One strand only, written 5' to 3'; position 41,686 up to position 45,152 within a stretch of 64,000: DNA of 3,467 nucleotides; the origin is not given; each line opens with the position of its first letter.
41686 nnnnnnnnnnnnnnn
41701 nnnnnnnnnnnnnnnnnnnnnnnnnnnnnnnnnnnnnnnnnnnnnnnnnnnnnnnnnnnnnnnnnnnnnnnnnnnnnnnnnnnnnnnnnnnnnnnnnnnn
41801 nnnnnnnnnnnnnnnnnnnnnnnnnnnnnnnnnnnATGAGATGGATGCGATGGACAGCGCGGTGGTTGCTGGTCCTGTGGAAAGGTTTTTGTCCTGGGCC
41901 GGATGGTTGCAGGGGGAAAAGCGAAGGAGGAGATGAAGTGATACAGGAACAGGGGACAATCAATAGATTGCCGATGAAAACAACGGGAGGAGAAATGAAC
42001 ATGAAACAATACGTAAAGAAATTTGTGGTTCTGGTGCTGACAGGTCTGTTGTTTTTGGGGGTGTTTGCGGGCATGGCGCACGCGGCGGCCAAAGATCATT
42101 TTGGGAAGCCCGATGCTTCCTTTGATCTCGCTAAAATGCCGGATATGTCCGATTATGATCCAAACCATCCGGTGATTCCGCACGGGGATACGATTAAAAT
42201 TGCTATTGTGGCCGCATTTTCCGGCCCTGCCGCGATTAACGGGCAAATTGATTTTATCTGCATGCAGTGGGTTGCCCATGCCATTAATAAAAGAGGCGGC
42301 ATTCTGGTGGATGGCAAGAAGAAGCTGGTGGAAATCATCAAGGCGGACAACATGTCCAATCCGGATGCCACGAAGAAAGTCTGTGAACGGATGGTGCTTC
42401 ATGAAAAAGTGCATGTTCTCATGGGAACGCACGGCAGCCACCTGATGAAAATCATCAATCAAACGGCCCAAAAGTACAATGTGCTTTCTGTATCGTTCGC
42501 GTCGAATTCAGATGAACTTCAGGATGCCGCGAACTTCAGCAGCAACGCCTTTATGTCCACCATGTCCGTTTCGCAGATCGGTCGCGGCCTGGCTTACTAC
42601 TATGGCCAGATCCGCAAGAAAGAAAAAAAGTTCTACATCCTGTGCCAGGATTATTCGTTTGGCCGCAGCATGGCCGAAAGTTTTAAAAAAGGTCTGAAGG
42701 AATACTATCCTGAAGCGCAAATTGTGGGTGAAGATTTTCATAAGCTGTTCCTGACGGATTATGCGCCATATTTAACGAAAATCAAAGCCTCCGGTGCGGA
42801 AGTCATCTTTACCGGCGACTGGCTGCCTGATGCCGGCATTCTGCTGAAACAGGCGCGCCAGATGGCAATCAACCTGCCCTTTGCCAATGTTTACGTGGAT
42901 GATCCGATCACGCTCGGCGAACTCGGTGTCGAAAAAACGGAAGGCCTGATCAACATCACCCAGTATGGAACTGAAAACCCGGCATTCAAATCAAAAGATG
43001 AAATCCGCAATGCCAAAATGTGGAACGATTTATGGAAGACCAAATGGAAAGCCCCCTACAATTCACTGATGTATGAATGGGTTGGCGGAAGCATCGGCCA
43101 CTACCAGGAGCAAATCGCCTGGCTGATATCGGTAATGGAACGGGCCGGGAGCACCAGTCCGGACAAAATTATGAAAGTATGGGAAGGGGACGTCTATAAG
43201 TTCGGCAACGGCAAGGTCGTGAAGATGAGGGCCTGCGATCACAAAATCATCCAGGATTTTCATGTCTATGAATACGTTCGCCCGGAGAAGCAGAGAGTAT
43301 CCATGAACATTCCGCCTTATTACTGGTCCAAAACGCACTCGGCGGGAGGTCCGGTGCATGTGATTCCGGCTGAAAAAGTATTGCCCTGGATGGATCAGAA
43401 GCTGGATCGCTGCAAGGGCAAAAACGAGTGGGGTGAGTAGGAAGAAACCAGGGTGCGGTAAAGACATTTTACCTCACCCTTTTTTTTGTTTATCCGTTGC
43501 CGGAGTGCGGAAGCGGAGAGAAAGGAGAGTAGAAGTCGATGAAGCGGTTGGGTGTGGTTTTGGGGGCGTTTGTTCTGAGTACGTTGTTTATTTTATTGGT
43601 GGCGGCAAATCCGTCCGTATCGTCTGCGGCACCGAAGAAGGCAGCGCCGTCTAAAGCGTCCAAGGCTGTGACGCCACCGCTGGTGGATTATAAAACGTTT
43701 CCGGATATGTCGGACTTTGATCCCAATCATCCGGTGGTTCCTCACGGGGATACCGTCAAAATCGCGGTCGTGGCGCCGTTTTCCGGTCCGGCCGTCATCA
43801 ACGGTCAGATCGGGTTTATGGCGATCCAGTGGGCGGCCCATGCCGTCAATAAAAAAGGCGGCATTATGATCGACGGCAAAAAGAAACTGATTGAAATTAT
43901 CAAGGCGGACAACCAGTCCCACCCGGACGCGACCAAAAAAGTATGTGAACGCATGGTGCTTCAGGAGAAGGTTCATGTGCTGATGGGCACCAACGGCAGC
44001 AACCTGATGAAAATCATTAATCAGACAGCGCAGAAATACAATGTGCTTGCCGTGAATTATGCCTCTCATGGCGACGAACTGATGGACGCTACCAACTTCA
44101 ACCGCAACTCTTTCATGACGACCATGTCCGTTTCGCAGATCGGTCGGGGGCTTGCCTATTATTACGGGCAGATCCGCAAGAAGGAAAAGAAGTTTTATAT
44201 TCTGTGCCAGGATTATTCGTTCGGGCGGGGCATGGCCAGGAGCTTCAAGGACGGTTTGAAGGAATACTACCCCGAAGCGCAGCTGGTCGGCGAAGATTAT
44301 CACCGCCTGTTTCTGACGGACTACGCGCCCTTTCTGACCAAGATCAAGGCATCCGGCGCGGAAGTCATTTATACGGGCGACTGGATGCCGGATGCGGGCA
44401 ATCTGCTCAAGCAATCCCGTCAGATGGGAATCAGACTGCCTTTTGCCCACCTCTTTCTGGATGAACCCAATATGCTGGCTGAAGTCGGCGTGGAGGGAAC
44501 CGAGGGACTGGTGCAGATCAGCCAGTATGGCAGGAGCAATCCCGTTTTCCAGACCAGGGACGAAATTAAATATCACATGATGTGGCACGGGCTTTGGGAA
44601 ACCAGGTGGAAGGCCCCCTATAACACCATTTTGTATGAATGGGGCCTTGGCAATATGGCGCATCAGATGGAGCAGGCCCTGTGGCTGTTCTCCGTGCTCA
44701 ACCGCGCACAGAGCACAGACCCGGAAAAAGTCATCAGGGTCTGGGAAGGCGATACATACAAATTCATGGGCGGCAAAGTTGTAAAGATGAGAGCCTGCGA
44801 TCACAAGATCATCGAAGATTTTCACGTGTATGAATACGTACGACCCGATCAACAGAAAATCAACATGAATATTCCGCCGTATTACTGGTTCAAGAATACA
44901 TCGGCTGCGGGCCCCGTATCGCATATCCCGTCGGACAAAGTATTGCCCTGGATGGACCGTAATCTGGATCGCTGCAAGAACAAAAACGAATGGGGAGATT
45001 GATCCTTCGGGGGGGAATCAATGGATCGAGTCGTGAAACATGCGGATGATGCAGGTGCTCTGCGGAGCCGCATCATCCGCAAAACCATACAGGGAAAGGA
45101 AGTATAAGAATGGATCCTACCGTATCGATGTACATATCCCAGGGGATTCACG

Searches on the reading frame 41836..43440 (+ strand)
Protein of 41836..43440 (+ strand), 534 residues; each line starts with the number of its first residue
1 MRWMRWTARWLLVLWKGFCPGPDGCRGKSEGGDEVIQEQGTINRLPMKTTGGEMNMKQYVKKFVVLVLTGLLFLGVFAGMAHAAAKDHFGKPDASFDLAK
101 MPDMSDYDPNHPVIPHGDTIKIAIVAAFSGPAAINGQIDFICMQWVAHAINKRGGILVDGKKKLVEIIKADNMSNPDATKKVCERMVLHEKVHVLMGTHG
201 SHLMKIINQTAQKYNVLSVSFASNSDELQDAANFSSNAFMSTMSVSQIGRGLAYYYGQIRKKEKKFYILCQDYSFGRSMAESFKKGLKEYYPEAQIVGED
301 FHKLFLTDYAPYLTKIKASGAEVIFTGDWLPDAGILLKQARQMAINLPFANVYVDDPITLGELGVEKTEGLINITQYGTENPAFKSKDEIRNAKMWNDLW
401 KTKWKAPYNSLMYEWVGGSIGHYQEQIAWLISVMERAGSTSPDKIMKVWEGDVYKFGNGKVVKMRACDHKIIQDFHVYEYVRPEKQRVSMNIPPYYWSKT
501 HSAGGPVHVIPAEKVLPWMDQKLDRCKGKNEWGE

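Call 4: search_protein_families(library=pfam, proteins=[window:41836-43440:+])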
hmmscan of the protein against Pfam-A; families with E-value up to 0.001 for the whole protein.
window:41836-43440:+ (534 aa): 4 families
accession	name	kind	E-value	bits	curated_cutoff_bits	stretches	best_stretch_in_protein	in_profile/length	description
PF13458.12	Peripla_BP_6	-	2.2e-43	149.7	31.7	1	119-480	1-338/343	Periplasmic binding protein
PF13433.12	Peripla_BP_5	-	5.9e-12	45.8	27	1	120-476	1-332/363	Periplasmic binding protein domain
PF01094.35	ANF_receptor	-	2.1e-05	24.2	25.4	1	165-290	25-146/353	Receptor family ligand binding region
PF03808.19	Glyco_tran_WecG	-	0.00014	22.1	27.4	0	277-342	53-118/168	Glycosyl transferase WecG/TagA/CpsF family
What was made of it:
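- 41836..45002 (+): Two binding proteins of locus B (41836-43440 and 43539-45002). Peripla_BP_6 (call 4).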

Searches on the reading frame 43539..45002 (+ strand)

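Call 4: search_protein_families(library=pfam, proteins=[window:43539-45002:+])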
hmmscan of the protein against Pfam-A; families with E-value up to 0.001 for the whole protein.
window:43539-45002:+ (487 aa): 3 families
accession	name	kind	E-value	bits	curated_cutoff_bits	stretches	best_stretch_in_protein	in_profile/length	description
PF13458.12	Peripla_BP_6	-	4.6e-47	161.8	31.7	1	72-433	1-338/343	Periplasmic binding protein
PF13433.12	Peripla_BP_5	-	1.1e-11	44.9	27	1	74-280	2-195/363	Periplasmic binding protein domain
PF01094.35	ANF_receptor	-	0.00097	18.7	25.4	0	95-238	5-141/353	Receptor family ligand binding region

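Call 48: search_protein_families(library=ncbifam, proteins=[window:43539-45002:+])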
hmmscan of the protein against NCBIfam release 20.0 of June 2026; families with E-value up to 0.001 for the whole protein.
window:43539-45002:+ (487 aa): 3 families
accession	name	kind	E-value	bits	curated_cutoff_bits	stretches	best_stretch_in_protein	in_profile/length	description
NF011933.0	PRK15404.1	subfamily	9.3e-21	74.3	477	1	70-302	24-246/370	high-affinity branched-chain amino acid ABC transporter substrate-binding protein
TIGR03407.1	urea_ABC_UrtA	exception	8.3e-15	54.5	492.75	1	73-432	1-338/361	urea ABC transporter substrate-binding protein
TIGR03669.1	urea_ABC_arch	equivalog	2.9e-12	46.3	494.8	1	73-279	1-194/375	urea ABC transporter substrate-binding protein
